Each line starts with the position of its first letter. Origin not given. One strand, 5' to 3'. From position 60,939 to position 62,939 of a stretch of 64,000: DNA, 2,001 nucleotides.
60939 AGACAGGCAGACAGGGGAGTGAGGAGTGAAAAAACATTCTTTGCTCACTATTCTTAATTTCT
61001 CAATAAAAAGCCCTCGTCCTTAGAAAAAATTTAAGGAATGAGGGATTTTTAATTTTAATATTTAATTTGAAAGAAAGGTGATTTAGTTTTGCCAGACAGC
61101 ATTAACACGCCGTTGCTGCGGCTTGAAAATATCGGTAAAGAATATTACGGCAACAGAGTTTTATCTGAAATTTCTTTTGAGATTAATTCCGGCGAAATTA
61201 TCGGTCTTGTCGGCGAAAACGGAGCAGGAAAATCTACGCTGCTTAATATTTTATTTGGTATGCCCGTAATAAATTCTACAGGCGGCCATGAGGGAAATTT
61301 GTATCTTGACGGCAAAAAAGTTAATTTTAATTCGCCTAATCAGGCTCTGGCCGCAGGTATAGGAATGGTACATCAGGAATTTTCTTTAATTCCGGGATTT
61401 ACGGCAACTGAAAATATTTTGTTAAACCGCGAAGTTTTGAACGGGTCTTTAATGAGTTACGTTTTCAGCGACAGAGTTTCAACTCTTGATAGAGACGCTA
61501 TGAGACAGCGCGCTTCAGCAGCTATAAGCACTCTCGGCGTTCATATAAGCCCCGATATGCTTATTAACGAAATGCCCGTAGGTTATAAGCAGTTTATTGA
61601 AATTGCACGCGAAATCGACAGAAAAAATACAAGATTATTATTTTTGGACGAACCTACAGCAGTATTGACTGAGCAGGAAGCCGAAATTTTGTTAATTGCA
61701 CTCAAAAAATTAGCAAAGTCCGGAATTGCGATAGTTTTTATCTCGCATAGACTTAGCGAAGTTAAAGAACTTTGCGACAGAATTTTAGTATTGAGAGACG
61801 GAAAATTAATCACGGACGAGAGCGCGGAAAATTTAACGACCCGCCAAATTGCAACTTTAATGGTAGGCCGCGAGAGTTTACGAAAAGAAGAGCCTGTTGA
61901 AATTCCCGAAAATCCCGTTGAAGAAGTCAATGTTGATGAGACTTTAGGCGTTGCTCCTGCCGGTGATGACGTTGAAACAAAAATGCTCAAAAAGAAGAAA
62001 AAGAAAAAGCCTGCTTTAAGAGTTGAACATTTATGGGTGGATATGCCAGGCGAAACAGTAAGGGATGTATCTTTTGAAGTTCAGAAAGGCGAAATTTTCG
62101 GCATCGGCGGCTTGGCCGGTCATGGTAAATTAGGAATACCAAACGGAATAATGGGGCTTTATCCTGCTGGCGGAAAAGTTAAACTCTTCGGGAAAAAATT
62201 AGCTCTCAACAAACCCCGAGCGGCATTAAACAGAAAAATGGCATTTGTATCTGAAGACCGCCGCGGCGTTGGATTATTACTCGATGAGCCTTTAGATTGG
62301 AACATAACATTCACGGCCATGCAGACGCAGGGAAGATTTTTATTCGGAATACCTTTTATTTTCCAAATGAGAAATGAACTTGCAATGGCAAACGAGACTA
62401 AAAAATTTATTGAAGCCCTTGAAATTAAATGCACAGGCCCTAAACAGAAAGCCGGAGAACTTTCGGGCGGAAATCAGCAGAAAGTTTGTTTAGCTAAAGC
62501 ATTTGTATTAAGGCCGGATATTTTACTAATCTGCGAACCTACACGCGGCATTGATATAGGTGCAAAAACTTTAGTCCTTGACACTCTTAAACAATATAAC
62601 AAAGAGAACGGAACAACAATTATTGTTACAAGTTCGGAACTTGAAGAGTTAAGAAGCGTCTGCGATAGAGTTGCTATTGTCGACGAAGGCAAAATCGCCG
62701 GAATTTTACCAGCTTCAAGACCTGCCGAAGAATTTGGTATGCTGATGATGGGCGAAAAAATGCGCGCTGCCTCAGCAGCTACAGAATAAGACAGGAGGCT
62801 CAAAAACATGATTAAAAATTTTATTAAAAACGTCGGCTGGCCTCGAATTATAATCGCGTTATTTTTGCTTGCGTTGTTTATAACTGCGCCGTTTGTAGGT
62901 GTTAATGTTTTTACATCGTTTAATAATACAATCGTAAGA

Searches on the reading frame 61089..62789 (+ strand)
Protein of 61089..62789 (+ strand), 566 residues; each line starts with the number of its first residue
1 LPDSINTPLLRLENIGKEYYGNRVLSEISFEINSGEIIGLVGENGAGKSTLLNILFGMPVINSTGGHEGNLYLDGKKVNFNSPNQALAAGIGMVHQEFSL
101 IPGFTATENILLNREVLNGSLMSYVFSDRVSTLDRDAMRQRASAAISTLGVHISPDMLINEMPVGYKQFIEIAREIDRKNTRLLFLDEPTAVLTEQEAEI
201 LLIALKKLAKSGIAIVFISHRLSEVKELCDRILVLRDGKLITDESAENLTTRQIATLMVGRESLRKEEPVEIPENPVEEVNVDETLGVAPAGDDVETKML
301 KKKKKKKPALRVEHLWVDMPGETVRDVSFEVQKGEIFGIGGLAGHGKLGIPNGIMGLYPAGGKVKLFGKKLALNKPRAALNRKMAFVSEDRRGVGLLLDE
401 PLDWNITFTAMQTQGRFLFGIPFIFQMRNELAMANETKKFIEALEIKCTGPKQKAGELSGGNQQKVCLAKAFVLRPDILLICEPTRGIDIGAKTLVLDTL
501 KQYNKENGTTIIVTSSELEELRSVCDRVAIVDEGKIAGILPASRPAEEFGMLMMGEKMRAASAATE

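Call 12: search_protein_families(library=pfam, proteins=[window:61089-62789:+])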
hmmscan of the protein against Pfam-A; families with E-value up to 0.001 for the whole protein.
window:61089-62789:+ (566 aa): 3 families
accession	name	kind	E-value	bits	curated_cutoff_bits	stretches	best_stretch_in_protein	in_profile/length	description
PF00005.33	ABC_tran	-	1.1e-42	146.4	25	2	25-191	1-137/137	ABC transporter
PF13304.12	AAA_21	-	9.5e-08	32.9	27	0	37-58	1-22/304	AAA domain, putative AbiEii toxin, Type IV TA system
PF13476.12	AAA_23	-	0.0007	20.7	27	0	26-55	13-39/201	AAA domain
